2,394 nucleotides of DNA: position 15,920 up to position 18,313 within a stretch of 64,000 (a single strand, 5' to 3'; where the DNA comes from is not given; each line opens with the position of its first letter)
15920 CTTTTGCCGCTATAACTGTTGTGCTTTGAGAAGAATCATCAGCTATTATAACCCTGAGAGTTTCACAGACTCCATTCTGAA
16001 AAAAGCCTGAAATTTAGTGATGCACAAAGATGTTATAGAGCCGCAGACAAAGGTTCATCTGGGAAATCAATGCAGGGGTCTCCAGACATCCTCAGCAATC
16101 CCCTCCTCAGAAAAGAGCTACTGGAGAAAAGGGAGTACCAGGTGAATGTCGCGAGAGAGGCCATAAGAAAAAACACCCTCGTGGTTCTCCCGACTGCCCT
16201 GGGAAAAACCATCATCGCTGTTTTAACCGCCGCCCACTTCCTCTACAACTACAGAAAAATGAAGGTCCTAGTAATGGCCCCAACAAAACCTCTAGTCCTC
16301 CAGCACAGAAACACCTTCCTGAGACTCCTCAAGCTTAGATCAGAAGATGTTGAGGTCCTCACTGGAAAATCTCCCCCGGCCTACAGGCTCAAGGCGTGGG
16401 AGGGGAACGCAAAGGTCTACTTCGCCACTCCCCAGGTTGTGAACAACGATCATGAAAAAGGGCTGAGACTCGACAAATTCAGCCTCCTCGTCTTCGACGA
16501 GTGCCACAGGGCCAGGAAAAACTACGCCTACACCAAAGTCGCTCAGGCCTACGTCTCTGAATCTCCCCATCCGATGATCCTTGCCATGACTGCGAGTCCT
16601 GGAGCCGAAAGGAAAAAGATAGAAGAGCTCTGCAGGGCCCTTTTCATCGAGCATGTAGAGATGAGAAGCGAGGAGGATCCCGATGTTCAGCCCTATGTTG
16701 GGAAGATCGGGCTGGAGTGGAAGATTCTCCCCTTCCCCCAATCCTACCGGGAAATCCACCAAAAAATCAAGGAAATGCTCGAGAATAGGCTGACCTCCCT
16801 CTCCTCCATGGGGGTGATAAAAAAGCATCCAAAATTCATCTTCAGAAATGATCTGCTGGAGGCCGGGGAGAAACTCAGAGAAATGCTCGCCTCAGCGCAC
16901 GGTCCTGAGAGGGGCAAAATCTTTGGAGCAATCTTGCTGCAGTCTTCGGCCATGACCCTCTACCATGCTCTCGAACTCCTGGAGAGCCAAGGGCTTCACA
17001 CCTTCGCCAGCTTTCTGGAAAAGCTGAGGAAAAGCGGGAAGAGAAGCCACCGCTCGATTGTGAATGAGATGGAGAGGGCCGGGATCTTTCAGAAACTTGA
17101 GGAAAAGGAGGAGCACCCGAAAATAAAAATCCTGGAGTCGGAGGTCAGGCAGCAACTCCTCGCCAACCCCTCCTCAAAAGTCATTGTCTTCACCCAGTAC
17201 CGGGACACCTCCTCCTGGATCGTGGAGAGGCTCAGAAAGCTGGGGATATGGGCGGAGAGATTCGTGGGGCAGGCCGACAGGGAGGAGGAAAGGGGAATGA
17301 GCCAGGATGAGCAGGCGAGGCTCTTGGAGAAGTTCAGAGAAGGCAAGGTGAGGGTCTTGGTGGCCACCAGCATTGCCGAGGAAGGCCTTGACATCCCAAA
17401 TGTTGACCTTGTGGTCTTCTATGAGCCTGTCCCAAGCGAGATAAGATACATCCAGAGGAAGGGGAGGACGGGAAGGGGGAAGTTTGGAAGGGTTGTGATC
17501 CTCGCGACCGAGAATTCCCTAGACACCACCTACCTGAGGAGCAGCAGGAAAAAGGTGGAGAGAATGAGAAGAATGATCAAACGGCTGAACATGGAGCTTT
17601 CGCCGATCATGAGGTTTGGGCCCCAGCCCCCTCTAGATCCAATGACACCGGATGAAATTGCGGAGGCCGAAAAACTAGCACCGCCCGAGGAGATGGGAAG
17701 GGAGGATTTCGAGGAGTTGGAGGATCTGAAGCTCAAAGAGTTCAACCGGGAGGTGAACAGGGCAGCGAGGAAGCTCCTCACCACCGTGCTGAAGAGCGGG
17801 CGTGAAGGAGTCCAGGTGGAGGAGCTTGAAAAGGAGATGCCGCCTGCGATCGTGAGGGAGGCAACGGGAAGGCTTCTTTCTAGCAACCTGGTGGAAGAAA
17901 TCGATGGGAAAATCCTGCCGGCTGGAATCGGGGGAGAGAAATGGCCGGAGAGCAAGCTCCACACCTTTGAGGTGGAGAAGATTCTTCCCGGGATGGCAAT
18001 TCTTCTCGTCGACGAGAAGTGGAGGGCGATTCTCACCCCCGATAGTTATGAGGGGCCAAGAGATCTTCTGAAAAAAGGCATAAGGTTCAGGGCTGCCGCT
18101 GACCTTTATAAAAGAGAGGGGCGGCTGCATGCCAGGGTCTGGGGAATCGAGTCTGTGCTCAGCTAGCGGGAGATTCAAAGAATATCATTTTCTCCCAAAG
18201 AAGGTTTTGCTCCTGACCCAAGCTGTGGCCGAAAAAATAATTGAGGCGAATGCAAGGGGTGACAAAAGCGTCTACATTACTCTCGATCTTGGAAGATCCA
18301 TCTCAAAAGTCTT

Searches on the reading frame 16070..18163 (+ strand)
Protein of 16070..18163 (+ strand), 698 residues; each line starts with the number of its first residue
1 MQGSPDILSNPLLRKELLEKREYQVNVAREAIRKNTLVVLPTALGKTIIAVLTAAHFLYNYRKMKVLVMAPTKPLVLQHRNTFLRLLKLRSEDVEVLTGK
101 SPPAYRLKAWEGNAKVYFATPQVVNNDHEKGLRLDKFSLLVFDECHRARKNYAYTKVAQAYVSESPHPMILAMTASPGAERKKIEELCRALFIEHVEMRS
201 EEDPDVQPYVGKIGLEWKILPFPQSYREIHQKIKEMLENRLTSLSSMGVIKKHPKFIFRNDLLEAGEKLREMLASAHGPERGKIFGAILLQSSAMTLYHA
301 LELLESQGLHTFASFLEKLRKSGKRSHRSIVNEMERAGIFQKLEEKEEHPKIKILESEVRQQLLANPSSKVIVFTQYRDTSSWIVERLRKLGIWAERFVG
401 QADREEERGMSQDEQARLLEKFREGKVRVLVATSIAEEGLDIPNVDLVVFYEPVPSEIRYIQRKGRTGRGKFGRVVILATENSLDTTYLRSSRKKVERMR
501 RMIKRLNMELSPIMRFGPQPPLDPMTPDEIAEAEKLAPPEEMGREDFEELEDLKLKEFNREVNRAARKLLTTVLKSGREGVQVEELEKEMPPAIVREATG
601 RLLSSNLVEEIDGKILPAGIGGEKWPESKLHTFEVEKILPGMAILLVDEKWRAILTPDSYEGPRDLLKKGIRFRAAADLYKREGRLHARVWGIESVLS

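Call 86: search_protein_families(library=pfam, proteins=[window:16070-18163:+], max_evalue=0.00001)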
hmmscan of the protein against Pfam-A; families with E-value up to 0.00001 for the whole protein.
window:16070-18163:+ (698 aa): 4 families
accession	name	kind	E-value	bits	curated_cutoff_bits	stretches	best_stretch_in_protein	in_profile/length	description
PF00271.37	Helicase_C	-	2.3e-25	89.4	23.5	1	358-470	9-109/110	Helicase conserved C-terminal domain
PF00270.35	DEAD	-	1.2e-22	80.9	26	1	22-181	2-164/167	DEAD/DEAH box helicase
PF04851.21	ResIII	-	3.1e-22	79.7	22.5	1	19-177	3-162/164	Type III restriction enzyme, res subunit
PF21210.2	RNA_helicase_helical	-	4.1e-13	49.8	27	1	234-329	1-96/108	Putative ATP-dependent RNA helicase, helical bundle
